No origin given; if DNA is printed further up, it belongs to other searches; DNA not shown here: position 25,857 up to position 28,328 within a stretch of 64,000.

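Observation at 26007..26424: Hef-family helicase whose ERCC4/XPF nuclease domain appears catalytically eroded and lacks the (HhH)2 tail (FANCM-like state)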

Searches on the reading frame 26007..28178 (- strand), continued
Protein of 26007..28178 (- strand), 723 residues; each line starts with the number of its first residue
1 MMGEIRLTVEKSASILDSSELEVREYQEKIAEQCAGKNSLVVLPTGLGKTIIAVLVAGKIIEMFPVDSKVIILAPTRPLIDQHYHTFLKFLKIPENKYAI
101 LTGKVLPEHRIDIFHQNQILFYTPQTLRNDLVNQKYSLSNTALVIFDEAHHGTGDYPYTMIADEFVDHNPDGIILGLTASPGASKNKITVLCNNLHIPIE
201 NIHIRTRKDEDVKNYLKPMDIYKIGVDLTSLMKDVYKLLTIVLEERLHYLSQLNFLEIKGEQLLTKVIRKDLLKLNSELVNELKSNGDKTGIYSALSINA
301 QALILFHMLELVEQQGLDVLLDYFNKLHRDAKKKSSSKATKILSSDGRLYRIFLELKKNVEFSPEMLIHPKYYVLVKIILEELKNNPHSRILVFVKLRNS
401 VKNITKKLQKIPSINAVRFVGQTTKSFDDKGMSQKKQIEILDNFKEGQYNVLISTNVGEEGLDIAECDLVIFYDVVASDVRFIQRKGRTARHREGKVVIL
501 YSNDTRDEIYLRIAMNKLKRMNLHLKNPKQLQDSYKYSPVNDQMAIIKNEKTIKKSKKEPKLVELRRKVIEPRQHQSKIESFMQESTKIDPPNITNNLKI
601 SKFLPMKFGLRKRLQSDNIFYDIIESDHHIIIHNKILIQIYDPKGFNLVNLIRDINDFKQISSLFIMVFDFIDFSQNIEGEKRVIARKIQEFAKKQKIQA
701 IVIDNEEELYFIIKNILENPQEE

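Call 28: find_encoding_contigs(protein=P0104, flank=8000, max_places=2)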
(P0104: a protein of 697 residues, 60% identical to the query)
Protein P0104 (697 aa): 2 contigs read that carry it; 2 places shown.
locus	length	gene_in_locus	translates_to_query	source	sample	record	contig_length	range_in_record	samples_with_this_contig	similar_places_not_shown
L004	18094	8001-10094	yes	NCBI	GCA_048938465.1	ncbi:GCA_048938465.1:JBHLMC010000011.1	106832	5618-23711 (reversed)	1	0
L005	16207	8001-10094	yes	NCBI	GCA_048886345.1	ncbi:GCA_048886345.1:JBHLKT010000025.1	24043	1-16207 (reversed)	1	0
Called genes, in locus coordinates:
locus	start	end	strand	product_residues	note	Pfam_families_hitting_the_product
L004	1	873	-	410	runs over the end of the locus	PF14229:DUF4332 (faint), PF14520:HHH_5 (weak), PF00154:RecA_N, PF13481:AAA_25, PF03796:DnaB_C (faint), PF06745:ATPase (weak), PF08423:Rad51, PF14520:HHH_5 (weak)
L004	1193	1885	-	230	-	PF20720:nSTAND3 (faint)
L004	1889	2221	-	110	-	-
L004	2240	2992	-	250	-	-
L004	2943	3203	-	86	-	-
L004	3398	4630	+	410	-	-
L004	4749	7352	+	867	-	PF00432:Prenyltrans (weak)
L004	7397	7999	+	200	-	-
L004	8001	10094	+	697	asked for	PF00270:DEAD, PF04851:ResIII, PF21210:RNA_helicase_helical, PF22590:Cas3-like_C_2 (faint), PF00271:Helicase_C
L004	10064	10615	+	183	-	PF09082:DUF1922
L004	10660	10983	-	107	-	-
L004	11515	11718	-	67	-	-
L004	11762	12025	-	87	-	-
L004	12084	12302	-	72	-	-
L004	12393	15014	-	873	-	PF00270:DEAD, PF04851:ResIII, PF00271:Helicase_C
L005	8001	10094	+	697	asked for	PF00270:DEAD, PF04851:ResIII, PF21210:RNA_helicase_helical, PF22590:Cas3-like_C_2 (faint), PF00271:Helicase_C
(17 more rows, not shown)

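Call 40: search_protein_representatives(protein=window:26010-28178:-)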
Query: 723 residues. Proteins with E-value up to 0.001 (for the whole library): 14676; up to 1e-10: 4314; up to 1e-30: 1524. The best 150 are listed.
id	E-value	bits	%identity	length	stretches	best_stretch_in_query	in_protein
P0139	6.8e-260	880.4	62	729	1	18-718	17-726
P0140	2.6e-221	752.9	67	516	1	10-508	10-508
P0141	1.4e-200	684.5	61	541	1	173-719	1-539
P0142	4.9e-183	626.5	48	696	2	15-530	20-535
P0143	6.3e-160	550.1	44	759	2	16-619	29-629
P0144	9.1e-158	543.0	47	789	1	19-719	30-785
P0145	1.9e-149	515.5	42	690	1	30-718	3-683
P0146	1.9e-143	495.6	47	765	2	15-550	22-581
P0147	2.1e-140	485.6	46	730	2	16-530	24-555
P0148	1.3e-137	476.4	64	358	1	29-380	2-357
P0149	6.3e-137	474.1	41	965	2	16-561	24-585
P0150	8.9e-123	427.4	58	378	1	338-722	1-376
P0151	4.7e-120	418.4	45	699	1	20-535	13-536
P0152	6.2e-119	414.6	39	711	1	15-692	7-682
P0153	1.2e-118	413.6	41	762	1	14-603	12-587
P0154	1.3e-118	413.5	41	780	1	15-525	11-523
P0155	3.5e-118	412.2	37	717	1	14-716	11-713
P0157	6.1e-114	398.1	41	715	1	21-576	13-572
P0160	2.0e-113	396.5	43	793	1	15-563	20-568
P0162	1.6e-112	393.4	41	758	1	16-530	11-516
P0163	3.5e-112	392.3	41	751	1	15-526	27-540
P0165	5.8e-111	388.3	37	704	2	19-541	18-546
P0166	5.9e-111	388.3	40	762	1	14-717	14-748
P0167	9.9e-111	387.5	40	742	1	21-559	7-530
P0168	4.3e-110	385.4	41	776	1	19-525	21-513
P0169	8.8e-108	377.8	43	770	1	21-569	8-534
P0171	2.3e-107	376.4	36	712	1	15-714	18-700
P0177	3.1e-104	366.1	39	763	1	15-579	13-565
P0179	2.2e-103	363.3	41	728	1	11-543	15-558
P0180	2.2e-103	363.3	38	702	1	19-549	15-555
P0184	1.9e-102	360.2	39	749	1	15-538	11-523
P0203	1.8e-99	350.3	36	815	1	15-718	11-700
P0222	2.9e-96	339.7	37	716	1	16-718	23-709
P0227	4.8e-96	339.0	40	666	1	20-537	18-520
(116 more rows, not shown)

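Call 44: list_cluster_members(proteins=[P0139, P0142, P0143, P0144, P0145, P0147, P0152, P0155, P0154, P0171])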
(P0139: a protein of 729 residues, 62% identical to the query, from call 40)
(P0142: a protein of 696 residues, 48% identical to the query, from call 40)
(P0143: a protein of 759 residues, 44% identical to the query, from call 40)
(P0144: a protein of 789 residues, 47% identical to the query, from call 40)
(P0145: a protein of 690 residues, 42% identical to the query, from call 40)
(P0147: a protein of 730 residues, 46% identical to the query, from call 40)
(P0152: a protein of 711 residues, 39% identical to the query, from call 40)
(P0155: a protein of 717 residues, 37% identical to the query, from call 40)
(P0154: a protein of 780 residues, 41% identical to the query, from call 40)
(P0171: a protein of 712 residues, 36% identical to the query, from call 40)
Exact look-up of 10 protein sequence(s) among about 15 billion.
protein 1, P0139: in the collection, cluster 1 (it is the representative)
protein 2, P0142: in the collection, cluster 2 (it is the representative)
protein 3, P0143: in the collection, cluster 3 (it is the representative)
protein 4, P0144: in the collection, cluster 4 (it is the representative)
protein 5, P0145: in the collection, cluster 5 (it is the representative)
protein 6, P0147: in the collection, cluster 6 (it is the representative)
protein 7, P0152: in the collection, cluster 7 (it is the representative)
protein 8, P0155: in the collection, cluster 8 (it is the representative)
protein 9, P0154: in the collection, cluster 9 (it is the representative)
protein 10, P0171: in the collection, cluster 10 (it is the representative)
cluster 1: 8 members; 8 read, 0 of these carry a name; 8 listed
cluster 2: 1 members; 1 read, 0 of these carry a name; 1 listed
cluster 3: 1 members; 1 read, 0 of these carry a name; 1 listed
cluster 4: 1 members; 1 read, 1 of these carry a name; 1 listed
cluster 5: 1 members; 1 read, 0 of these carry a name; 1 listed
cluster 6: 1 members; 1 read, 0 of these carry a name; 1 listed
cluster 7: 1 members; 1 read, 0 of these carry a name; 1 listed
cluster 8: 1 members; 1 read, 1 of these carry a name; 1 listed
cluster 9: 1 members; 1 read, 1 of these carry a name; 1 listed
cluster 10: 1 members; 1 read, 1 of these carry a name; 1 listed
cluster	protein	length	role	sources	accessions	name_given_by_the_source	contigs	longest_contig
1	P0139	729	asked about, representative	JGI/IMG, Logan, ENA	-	-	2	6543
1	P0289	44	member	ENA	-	-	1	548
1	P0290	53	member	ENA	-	-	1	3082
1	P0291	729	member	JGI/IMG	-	-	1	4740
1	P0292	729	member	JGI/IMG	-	-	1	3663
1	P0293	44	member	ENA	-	-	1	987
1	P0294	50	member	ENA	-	-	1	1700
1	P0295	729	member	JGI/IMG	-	-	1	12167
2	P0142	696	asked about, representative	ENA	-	-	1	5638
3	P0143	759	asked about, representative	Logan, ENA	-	-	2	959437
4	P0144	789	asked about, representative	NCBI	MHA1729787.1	MAG: DEAD/DEAH box helicase [Promethearchaeota archaeon]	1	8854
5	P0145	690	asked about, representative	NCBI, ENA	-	-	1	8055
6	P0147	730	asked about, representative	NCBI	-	-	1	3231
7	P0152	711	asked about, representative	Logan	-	-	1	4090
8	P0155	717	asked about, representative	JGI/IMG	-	ERCC4-related helicase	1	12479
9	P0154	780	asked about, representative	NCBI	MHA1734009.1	MAG: helicase-related protein [Promethearchaeota archaeon]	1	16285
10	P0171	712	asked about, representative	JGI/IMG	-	Fanconi anemia group M protein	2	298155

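Call 49: list_cluster_members(proteins=[P0203, P0153, P0162, P0167, P0168, P0169, P0177, P0184, P0146, P0149])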
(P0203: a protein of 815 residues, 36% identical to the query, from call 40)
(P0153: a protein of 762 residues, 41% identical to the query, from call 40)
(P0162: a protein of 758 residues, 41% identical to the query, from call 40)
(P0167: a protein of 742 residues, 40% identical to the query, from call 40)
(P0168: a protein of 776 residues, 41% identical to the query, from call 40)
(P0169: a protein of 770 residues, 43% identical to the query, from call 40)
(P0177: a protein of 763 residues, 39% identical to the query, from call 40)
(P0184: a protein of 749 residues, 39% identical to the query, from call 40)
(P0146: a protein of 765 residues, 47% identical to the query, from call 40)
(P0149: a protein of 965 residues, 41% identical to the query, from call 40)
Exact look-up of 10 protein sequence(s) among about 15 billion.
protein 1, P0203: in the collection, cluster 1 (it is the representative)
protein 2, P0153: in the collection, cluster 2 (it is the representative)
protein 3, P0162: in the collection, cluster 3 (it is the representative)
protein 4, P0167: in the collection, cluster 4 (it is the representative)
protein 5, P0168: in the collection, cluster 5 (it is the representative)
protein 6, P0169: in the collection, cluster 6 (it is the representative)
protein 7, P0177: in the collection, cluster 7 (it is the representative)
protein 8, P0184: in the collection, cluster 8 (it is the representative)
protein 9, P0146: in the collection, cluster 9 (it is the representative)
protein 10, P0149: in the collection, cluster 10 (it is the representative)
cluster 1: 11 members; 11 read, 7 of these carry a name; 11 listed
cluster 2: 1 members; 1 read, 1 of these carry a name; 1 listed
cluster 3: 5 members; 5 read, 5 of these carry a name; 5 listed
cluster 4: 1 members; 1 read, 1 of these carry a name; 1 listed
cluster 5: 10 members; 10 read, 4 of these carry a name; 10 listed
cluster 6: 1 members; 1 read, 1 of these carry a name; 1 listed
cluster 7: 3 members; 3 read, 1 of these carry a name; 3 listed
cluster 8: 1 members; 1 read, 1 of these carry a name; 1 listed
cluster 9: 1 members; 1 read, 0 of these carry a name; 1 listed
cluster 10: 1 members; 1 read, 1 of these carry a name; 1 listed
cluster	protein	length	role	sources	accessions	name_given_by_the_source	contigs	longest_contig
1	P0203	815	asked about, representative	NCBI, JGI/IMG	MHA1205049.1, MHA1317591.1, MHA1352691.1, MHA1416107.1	MAG: DEAD/DEAH box helicase [Candidatus Heimdallarchaeaceae archaeon]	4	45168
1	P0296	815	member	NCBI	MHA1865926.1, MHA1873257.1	MAG: DEAD/DEAH box helicase [Candidatus Heimdallarchaeaceae archaeon]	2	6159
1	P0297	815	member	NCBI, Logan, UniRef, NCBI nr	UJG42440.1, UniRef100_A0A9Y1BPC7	MAG: DEAD/DEAH box helicase [Candidatus Heimdallarchaeum endolithica] | DEAD/DEAH box helicase n=1 Tax=Candidatus Heimdallarchaeum endolithica TaxID=2876572 ...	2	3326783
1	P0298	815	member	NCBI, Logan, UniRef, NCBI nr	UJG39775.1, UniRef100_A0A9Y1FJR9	MAG: DEAD/DEAH box helicase [Candidatus Heimdallarchaeum aukensis] | DEAD/DEAH box helicase n=1 Tax=Candidatus Heimdallarchaeum aukensis TaxID=2876573 ...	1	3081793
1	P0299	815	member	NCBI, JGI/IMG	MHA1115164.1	MAG: DEAD/DEAH box helicase [Candidatus Heimdallarchaeaceae archaeon]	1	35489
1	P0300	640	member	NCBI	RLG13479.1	DEAD/DEAH box helicase, partial [Candidatus Pacearchaeota archaeon]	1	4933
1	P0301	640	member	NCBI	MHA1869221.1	MAG: ERCC4 domain-containing protein, partial [Candidatus Heimdallarchaeaceae archaeon]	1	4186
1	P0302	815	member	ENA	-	-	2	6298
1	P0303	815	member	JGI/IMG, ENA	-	-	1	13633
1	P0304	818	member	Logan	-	-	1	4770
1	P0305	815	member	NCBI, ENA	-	-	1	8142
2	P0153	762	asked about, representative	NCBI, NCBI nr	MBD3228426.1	MAG: DEAD/DEAH box helicase [Candidatus Lokiarchaeota archaeon] | DEAD/DEAH box helicase [Candidatus Lokiarchaeota archaeon]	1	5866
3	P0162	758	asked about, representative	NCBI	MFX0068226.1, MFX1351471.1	MAG: DEAD/DEAH box helicase [Promethearchaeota archaeon]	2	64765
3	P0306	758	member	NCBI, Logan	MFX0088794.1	MAG: DEAD/DEAH box helicase [Candidatus Hodarchaeota archaeon]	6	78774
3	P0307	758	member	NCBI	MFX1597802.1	MAG: DEAD/DEAH box helicase [Promethearchaeota archaeon]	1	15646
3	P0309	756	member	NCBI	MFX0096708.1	MAG: DEAD/DEAH box helicase [Candidatus Hodarchaeota archaeon]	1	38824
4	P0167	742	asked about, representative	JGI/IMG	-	Fanconi anemia group M protein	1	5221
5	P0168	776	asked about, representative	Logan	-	-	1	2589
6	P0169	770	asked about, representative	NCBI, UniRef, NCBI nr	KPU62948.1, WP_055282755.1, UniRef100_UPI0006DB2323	DEAD/DEAH box helicase [Thermococcus sp. EP1] | DEAD/DEAH box helicase n=1 Tax=Thermococcus sp. EP1 TaxID=1591054 RepID=UPI0006DB2323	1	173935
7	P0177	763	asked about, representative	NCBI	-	-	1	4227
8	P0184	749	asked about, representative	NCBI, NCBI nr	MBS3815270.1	MAG: DEAD/DEAH box helicase family protein [Hadesarchaea archaeon] | DEAD/DEAH box helicase family protein [Hadesarchaea archaeon]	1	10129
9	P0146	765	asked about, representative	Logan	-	-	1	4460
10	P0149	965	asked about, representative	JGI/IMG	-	ERCC4-related helicase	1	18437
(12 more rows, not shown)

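Call 50: find_encoding_contigs(protein=P0306, flank=6000, max_places=8)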
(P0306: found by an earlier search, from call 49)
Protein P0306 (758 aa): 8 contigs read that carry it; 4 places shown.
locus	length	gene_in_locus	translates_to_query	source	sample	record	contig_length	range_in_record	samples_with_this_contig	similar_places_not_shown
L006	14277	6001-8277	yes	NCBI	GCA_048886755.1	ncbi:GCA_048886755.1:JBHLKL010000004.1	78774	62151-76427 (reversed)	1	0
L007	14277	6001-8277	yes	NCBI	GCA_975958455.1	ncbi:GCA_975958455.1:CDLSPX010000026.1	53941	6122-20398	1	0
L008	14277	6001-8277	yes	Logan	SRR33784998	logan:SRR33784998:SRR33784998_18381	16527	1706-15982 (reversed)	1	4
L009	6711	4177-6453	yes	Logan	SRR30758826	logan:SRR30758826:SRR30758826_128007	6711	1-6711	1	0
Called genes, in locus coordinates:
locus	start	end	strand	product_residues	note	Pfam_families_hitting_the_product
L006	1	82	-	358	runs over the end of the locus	PF07282:Cas12f1-like_TNB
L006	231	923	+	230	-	PF02732:ERCC4, PF12826:HHH_2 (weak), PF14520:HHH_5, PF00633:HHH (weak)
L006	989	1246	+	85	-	PF00009:GTP_EFTU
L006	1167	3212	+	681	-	PF00009:GTP_EFTU, PF22042:EF-G_D2, PF03144:GTP_EFTU_D2, PF14492:EFG_III, PF03764:EFG_IV (weak), PF00679:EFG_C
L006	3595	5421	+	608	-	PF09843:DUF2070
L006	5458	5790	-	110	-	-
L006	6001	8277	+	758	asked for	PF00270:DEAD, PF04851:ResIII, PF21210:RNA_helicase_helical, PF00271:Helicase_C, PF02732:ERCC4, PF12826:HHH_2 (weak), PF14520:HHH_5, PF00633:HHH (weak), +1 more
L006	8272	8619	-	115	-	PF06677:Auto_anti-p27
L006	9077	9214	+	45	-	-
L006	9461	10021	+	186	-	PF01558:POR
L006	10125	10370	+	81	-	PF12797:Fer4_2 (faint), PF12837:Fer4_6 (weak), PF13237:Fer4_10 (weak), PF00037:Fer4 (weak), PF14697:Fer4_21, PF12838:Fer4_7 (weak), PF13187:Fer4_9 (weak), PF13484:Fer4_16 (faint)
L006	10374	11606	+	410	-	PF01855:POR_N, PF02780:Transketolase_C, PF17147:PFOR_II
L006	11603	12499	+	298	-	PF02775:TPP_enzyme_C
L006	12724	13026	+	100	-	PF01918:Alba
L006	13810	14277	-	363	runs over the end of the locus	PF02073:Peptidase_M29, PF26233:NicX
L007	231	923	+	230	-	PF02732:ERCC4, PF12826:HHH_2 (weak), PF14520:HHH_5, PF00633:HHH (weak)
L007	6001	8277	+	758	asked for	PF00270:DEAD, PF04851:ResIII, PF21210:RNA_helicase_helical, PF00271:Helicase_C, PF02732:ERCC4, PF12826:HHH_2 (weak), PF14520:HHH_5, PF00633:HHH (weak), +1 more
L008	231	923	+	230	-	PF02732:ERCC4, PF12826:HHH_2 (weak), PF14520:HHH_5, PF00633:HHH (weak)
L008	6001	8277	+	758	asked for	PF00270:DEAD, PF04851:ResIII, PF21210:RNA_helicase_helical, PF00271:Helicase_C, PF02732:ERCC4, PF12826:HHH_2 (weak), PF14520:HHH_5, PF00633:HHH (weak), +1 more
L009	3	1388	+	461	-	?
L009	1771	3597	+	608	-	PF09843:DUF2070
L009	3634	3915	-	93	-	-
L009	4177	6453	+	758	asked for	PF00270:DEAD, PF04851:ResIII, PF21210:RNA_helicase_helical, PF00271:Helicase_C, PF02732:ERCC4, PF12826:HHH_2 (weak), PF14520:HHH_5, PF00633:HHH (weak), +1 more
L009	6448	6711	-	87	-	?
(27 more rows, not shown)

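Call 51: find_encoding_contigs(protein=window:26010-28178:-, flank=1000, max_places=4)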
Protein window:26010-28178:- (723 aa): no gene with exactly this product is on record in the collection.

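Call 54: find_encoding_contigs(protein=P0001, flank=1000, max_places=3)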
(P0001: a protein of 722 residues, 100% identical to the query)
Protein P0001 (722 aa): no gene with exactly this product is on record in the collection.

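Call 55: find_encoding_contigs(protein=P0109, flank=1000, max_places=10)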
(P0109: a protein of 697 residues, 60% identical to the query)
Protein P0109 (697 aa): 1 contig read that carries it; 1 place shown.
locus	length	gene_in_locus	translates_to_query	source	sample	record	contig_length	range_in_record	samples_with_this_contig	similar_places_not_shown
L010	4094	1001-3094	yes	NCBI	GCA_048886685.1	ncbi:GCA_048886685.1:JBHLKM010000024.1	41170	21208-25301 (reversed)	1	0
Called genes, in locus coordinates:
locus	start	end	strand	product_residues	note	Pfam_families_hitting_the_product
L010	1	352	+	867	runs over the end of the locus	PF00432:Prenyltrans (weak)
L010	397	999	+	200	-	-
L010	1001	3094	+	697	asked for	PF00270:DEAD, PF04851:ResIII, PF21210:RNA_helicase_helical, PF22590:Cas3-like_C_2 (faint), PF00271:Helicase_C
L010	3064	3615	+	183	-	PF09082:DUF1922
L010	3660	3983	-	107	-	-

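Call 56: find_encoding_contigs(protein=P0027, flank=1000, max_places=10)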
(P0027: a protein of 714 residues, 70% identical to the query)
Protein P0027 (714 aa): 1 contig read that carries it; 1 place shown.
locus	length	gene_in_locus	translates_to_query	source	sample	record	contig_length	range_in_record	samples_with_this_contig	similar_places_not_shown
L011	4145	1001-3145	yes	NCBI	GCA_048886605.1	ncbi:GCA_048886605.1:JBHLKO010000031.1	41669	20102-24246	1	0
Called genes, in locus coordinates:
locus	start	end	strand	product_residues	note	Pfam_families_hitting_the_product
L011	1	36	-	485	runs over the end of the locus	PF00370:FGGY_N, PF02782:FGGY_C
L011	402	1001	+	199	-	-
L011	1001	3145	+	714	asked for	PF00270:DEAD, PF04851:ResIII, PF21210:RNA_helicase_helical, PF00271:Helicase_C, PF22590:Cas3-like_C_2 (weak)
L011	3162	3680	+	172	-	PF09082:DUF1922 (weak)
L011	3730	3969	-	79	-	-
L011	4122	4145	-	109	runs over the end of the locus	-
